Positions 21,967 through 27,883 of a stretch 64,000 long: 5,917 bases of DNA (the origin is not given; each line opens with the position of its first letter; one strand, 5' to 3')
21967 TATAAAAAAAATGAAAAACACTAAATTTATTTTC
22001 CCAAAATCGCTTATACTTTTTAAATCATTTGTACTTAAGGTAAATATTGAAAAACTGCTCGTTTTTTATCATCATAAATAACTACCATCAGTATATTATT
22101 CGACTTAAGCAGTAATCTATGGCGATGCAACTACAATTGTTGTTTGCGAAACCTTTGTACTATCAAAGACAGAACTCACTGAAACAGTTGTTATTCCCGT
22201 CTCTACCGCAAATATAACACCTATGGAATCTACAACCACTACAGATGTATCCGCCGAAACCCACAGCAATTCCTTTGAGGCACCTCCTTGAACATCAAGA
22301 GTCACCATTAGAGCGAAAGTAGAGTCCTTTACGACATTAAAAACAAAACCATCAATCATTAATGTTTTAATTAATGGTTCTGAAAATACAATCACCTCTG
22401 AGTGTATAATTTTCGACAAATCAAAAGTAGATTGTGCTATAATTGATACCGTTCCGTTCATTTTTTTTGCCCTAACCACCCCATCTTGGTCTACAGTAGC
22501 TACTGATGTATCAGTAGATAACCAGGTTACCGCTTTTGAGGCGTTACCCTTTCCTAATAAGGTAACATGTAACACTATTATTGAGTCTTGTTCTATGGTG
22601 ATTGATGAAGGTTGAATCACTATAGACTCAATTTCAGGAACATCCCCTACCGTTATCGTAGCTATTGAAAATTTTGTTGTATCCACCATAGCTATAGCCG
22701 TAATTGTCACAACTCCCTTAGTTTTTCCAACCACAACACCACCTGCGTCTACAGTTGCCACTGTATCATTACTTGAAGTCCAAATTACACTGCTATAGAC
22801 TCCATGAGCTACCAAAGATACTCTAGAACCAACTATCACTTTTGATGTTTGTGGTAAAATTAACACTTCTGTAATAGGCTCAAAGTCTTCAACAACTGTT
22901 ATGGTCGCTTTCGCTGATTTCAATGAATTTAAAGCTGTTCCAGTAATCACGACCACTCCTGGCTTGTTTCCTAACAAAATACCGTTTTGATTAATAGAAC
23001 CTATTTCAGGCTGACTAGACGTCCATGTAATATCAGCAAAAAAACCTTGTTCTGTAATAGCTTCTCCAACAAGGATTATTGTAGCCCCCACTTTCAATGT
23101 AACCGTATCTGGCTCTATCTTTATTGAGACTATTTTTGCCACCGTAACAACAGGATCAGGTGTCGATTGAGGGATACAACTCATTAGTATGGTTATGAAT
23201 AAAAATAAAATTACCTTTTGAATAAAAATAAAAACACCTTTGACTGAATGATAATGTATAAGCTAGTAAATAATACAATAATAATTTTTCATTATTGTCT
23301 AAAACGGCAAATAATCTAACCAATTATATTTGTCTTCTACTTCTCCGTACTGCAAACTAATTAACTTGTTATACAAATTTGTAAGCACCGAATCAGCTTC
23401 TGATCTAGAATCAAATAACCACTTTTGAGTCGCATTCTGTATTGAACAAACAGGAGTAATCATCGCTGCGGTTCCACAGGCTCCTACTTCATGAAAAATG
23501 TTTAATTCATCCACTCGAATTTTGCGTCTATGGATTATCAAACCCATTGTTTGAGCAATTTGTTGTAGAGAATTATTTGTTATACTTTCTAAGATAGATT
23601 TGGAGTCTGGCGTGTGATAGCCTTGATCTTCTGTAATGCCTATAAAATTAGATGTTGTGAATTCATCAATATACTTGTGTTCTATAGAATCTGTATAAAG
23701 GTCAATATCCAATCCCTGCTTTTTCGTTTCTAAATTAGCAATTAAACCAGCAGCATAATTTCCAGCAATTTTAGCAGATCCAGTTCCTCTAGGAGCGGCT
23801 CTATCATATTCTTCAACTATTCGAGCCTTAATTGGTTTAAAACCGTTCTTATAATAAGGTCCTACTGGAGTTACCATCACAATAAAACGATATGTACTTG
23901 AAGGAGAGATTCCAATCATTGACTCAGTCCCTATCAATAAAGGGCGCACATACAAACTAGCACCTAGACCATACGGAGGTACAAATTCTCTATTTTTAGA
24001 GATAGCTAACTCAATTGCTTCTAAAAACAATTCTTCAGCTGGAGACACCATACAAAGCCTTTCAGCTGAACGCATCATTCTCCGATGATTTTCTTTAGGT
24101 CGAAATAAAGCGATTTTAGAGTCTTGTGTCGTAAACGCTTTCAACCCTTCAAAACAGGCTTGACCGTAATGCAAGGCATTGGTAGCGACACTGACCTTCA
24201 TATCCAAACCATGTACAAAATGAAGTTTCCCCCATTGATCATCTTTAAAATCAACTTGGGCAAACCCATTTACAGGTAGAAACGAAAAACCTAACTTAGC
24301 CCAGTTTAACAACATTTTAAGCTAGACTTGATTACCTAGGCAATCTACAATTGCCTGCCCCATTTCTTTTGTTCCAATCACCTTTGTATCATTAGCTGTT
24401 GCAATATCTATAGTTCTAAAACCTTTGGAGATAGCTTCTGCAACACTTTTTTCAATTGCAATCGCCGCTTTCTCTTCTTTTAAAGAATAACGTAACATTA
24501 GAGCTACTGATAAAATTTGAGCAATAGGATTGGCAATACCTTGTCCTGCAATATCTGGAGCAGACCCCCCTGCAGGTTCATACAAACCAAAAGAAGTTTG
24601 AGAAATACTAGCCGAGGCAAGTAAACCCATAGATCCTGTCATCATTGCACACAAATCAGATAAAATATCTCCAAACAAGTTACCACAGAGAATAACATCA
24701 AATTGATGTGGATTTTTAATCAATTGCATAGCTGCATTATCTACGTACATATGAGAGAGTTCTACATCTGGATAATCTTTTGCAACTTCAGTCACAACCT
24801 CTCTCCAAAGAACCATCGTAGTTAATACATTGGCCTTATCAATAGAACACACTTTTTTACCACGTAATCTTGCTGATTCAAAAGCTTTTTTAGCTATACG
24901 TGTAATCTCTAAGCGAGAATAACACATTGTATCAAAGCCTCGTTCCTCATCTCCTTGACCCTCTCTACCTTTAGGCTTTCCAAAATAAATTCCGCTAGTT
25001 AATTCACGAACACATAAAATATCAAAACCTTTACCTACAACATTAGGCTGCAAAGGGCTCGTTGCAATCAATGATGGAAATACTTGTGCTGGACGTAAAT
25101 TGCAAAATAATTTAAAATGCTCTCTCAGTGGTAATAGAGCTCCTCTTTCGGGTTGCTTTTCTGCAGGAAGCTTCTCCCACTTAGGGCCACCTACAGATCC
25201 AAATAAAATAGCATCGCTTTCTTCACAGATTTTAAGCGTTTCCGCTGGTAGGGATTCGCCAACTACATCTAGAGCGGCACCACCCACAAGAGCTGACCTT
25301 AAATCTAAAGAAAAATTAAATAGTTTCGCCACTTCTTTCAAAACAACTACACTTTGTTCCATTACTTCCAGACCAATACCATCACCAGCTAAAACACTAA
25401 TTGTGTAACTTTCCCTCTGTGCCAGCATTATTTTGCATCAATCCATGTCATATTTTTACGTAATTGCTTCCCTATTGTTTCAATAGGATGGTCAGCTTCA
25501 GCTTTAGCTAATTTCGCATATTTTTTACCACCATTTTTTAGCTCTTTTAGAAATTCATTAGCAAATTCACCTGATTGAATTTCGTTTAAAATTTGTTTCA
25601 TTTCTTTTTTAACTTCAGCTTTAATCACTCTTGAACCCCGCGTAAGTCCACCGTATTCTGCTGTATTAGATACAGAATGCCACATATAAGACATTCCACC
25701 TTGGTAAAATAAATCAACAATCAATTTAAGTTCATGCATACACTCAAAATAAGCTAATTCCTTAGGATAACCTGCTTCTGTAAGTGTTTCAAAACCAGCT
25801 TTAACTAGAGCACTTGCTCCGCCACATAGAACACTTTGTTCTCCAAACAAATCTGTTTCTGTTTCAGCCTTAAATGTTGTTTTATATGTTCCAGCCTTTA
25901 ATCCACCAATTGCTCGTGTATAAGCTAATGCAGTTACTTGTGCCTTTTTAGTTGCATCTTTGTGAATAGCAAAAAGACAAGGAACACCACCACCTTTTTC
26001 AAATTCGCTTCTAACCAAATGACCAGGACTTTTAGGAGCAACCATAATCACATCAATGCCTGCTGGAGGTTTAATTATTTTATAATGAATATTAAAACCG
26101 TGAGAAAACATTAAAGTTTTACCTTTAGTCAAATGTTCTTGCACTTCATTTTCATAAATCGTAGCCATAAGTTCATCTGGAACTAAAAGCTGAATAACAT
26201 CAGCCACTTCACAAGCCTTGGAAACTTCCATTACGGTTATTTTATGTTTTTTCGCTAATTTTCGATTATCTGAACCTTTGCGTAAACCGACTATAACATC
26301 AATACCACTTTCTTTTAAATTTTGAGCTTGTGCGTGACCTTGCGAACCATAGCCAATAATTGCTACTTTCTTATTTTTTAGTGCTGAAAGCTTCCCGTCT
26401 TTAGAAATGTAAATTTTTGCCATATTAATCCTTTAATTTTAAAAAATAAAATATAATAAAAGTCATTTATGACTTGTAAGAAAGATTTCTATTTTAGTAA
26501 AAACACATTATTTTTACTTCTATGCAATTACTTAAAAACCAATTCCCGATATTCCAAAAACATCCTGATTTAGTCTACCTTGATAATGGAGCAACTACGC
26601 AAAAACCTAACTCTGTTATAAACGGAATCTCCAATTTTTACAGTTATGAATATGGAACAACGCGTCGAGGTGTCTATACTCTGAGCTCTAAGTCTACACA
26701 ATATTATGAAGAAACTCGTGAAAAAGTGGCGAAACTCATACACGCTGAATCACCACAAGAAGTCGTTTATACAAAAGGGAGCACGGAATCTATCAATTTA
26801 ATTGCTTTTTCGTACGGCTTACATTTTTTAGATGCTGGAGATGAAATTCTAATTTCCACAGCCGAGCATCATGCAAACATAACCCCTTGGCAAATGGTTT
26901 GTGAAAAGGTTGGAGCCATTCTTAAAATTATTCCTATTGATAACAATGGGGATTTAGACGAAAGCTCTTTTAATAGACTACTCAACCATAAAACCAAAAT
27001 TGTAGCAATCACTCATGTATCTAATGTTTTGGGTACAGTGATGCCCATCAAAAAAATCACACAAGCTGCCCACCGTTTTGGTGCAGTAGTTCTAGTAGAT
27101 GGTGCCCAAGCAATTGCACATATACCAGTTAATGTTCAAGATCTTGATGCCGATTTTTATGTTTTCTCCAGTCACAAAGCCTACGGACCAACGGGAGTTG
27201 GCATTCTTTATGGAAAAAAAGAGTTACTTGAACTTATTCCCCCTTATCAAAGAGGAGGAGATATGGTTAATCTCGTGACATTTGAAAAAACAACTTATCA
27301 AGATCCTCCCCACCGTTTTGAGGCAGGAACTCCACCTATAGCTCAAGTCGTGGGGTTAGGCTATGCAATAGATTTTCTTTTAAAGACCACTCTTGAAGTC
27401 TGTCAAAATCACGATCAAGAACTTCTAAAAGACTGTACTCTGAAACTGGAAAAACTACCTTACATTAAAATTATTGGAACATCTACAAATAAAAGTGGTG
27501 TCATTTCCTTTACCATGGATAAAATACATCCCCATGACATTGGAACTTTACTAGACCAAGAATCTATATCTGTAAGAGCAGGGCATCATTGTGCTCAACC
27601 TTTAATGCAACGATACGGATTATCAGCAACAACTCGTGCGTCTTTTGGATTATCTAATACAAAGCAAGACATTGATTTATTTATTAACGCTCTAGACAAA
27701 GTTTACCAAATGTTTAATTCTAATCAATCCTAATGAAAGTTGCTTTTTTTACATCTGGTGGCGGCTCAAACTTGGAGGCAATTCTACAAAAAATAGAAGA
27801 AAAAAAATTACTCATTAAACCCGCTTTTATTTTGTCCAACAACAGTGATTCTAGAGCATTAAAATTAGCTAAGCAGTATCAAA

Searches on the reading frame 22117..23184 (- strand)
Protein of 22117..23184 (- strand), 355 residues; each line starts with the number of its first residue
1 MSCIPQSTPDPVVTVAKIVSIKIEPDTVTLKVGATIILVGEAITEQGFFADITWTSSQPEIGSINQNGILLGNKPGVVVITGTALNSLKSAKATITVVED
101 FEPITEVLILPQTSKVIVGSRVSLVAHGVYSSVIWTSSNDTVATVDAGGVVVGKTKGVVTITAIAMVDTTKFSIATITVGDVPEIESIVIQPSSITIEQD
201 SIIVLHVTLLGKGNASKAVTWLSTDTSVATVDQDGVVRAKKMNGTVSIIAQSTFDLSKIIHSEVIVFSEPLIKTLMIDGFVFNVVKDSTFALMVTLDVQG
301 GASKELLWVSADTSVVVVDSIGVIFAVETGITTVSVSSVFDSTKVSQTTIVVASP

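Call 16: search_protein_families(library=pfam, proteins=[window:22117-23184:-], max_evalue=0.001)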
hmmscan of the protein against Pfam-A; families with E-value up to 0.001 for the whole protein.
window:22117-23184:- (355 aa): 1 family
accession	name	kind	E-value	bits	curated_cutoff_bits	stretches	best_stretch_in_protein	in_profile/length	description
PF02368.24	Big_2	-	1.3e-26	92.7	22.8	3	186-256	3-75/79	Bacterial Ig-like domain (group 2)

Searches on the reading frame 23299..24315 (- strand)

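Call 16: search_protein_families(library=pfam, proteins=[window:23299-24315:-], max_evalue=0.001)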
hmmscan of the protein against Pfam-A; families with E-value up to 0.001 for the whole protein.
window:23299-24315:- (338 aa): 1 family
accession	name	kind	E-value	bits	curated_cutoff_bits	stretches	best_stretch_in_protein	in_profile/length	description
PF01063.24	Aminotran_4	-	1.7e-27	97.2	28.5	1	54-292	2-223/223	Amino-transferase class IV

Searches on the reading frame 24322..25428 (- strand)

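Call 16: search_protein_families(library=pfam, proteins=[window:24322-25428:-], max_evalue=0.001)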
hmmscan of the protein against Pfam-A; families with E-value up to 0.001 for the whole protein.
window:24322-25428:- (368 aa): 1 family
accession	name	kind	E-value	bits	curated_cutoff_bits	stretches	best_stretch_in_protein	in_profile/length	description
PF00180.25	Iso_dh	-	3.7e-133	444.5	27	1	9-360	1-348/348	Isocitrate/isopropylmalate dehydrogenase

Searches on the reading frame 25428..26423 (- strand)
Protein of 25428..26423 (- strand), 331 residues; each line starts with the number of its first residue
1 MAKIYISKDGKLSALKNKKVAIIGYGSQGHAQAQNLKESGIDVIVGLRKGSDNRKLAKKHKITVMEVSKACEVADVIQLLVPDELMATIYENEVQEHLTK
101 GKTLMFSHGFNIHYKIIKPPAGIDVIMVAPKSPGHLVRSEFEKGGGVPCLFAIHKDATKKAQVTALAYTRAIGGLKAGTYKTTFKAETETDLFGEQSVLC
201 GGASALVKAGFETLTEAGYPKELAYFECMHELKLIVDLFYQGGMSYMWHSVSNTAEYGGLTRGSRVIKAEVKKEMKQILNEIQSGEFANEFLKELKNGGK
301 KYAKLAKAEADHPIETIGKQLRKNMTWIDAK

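Call 16: search_protein_families(library=pfam, proteins=[window:25428-26423:-], max_evalue=0.001)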
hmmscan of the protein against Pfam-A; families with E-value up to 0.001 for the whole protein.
window:25428-26423:- (331 aa): 7 families
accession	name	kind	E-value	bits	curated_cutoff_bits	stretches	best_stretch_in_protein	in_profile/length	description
PF07991.19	KARI_N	-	9.6e-72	240.4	20.6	1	15-178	2-165/165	Acetohydroxy acid isomeroreductase, NADPH-binding domain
PF01450.25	KARI_C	-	1.2e-60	204.5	29.1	1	184-327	1-144/144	Ketol-acid reductoisomerase, C-terminal domain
PF03807.23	F420_oxidored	-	3.3e-09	37.7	21.6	1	19-102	1-86/94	NADP oxidoreductase coenzyme F420-dependent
PF02826.25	2-Hacid_dh_C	-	1.9e-07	31.1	25.1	1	12-83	31-101/178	D-isomer specific 2-hydroxyacid dehydrogenase, NAD binding domain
PF03446.21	NAD_binding_2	-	1.5e-06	28.7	21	1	19-105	1-90/161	NAD binding domain of 6-phosphogluconate dehydrogenase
PF00148.24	Oxidored_nitro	-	0.00017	21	28.6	1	14-114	269-372/399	Nitrogenase component 1 type Oxidoreductase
PF01488.26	Shikimate_DH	-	0.00037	21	24.3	1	11-75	6-77/138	Shikimate / quinate 5-dehydrogenase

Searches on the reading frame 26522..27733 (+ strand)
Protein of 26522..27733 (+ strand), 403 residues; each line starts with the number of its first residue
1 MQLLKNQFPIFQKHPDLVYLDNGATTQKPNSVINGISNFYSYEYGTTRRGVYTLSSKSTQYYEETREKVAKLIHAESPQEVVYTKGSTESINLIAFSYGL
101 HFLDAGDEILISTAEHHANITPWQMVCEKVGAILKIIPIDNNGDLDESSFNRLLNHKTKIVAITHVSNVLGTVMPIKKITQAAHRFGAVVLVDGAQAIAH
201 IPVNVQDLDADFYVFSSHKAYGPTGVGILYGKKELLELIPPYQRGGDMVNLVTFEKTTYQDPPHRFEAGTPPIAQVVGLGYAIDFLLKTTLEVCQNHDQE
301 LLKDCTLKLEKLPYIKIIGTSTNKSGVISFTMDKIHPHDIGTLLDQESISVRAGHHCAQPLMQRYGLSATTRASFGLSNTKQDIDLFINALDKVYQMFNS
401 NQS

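Call 12: search_protein_families(library=ncbifam, proteins=[window:26522-27733:+], max_evalue=0.01)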
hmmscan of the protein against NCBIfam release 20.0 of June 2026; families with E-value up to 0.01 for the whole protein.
window:26522-27733:+ (403 aa): 67 families (the best 25 are shown)
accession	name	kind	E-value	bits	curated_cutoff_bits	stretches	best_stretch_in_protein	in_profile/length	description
TIGR01979.1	sufS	subfamily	1.4e-166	554.4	475.1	1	4-398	3-402/403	SufS family cysteine desulfurase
NF041166.1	f2_encap_cargo1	exception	2.5e-163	545.5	800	1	3-393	229-622/623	family 2A encapsulin nanocompartment cargo protein cysteine desulfurase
NF006791.0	PRK09295.1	equivalog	8.6e-136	453.2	661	1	5-397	9-404/406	cysteine desulfurase SufS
NF008126.0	PRK10874.1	equivalog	1.2e-122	409.9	607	1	4-398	9-399/401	cysteine desulfurase CsdA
TIGR03392.1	FeS_syn_CsdA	equivalog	3.8e-122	408.3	493.6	1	4-399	6-397/398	cysteine desulfurase CsdA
TIGR01977.1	am_tr_V_EF2568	hypoth_equivalog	3.5e-71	240.2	377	1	18-394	1-376/376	cysteine desulfurase family protein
TIGR01976.1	am_tr_V_VC1184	hypoth_equivalog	1.3e-69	235.4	352.35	1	4-391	6-401/401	cysteine desulfurase-like protein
NF040779.1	Sec_lyase_SclA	exception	1.6e-54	185.3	525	1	18-395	1-377/378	selenocysteine lyase SclA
TIGR03402.1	FeS_nifS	equivalog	2.9e-51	174.4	530.75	1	18-395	1-370/379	cysteine desulfurase NifS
TIGR03235.1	DNA_S_dndA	equivalog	1.3e-38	133.2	480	1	19-359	1-326/353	cysteine desulfurase DndA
NF010611.0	PRK14012.1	equivalog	1.7e-37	129.3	548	1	18-324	7-298/406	IscS subfamily cysteine desulfurase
TIGR02006.1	IscS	equivalog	8e-36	123.9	643.2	1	18-324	5-294/402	IscS subfamily cysteine desulfurase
TIGR03403.1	nifS_epsilon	equivalog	4.3e-34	118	587.7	1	18-360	1-327/382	NifS family cysteine desulfurase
NF002806.0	PRK02948.1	subfamily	1.2e-29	103.5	304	1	17-231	1-212/381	IscS subfamily cysteine desulfurase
TIGR04343.1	egtE_PLP_lyase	equivalog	8.3e-21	74.2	400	1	18-342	15-321/370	ergothioneine biosynthesis PLP-dependent enzyme EgtE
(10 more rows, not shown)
